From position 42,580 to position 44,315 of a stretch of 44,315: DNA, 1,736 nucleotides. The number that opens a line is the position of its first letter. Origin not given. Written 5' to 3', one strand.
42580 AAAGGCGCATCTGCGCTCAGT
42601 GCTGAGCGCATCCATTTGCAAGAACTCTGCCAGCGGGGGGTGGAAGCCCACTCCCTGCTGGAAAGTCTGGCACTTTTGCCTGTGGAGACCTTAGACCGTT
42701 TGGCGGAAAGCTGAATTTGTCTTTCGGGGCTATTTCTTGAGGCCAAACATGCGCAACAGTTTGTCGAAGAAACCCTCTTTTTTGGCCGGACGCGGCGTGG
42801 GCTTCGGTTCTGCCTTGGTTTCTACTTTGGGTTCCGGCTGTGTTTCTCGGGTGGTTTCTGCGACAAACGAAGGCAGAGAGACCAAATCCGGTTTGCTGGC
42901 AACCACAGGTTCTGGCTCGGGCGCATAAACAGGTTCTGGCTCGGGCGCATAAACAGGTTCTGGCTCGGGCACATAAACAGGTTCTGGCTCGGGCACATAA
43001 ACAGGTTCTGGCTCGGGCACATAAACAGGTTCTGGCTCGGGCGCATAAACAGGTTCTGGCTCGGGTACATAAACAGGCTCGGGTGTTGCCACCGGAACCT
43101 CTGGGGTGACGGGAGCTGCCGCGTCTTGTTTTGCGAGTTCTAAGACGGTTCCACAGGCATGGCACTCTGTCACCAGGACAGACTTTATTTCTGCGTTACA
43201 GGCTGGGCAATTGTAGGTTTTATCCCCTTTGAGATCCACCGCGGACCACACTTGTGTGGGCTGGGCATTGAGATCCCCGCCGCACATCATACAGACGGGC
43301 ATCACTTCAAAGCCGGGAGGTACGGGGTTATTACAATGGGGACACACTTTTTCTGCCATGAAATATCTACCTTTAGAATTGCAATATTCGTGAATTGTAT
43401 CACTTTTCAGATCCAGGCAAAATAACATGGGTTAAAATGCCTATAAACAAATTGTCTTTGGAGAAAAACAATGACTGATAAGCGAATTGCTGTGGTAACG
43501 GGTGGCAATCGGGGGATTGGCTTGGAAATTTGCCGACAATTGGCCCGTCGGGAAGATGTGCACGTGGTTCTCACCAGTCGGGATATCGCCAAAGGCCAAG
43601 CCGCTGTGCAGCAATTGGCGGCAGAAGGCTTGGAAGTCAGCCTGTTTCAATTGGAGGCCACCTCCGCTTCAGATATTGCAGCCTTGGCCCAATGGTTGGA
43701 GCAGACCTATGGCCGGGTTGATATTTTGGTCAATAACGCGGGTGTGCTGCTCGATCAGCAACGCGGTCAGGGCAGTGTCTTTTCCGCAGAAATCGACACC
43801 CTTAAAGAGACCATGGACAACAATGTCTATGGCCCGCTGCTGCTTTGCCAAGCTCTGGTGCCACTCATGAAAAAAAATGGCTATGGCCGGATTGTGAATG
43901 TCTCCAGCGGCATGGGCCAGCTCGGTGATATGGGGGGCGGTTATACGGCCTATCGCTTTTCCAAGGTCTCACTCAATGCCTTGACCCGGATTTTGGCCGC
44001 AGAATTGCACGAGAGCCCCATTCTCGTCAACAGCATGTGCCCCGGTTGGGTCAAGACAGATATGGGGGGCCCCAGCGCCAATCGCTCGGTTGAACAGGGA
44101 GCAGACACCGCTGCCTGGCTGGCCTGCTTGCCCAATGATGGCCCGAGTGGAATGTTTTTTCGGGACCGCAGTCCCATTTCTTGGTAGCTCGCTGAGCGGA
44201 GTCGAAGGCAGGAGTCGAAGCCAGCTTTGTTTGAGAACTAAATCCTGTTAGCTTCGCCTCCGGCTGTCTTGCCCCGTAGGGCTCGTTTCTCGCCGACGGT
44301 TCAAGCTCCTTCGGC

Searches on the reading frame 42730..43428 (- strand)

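Call 20: search_protein_families(library=pfam, proteins=[window:42730-43428:-], max_evalue=0.01)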
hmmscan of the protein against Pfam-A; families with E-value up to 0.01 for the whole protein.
window:42730-43428:- (232 aa): 5 families
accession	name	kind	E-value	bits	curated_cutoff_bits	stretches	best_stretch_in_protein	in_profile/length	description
PF12773.13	DZR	-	6.2e-05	23.5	27.3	1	29-93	1-45/45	Double zinc ribbon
PF07191.17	Zn_ribbon_6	-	0.00074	19.9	25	0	46-101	3-44/67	Double zinc ribbon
PF05887.16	Trypan_PARP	-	0.0022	18.4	100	1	122-190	59-126/134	Procyclic acidic repetitive protein (PARP)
PF18912.6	DZR_2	-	0.0025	18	27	0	25-53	20-46/56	Double zinc ribbon domain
PF18439.7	zf_UBZ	-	0.0066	16.5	25.6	0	71-87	2-18/32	Ubiquitin-Binding Zinc Finger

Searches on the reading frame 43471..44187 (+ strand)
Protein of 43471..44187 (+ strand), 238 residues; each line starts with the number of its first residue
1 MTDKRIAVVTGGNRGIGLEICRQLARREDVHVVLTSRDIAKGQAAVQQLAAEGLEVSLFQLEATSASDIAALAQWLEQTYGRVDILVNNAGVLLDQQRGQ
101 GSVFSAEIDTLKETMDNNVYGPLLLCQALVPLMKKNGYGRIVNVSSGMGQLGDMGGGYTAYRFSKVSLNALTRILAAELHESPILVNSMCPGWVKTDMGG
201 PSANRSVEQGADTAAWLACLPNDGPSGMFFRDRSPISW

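Call 20: search_protein_families(library=pfam, proteins=[window:43471-44187:+], max_evalue=0.01)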
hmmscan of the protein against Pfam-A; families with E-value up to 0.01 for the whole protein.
window:43471-44187:+ (238 aa): 5 families
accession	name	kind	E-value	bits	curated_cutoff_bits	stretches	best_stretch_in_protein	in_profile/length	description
PF00106.31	adh_short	-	7e-46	156.6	26.6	1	6-201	2-189/195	short chain dehydrogenase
PF13561.12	adh_short_C2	-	9.2e-38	130.6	27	1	13-203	5-185/236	Enoyl-(Acyl carrier protein) reductase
PF08659.16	KR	-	1.5e-12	48.3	22.6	1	8-156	4-146/180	KR domain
PF13460.12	NAD_binding_10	-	2.9e-06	27.7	27.2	1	11-149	1-100/184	NAD(P)H-binding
PF01370.27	Epimerase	-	0.00032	20.6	20.9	1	8-146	2-115/240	NAD dependent epimerase/dehydratase family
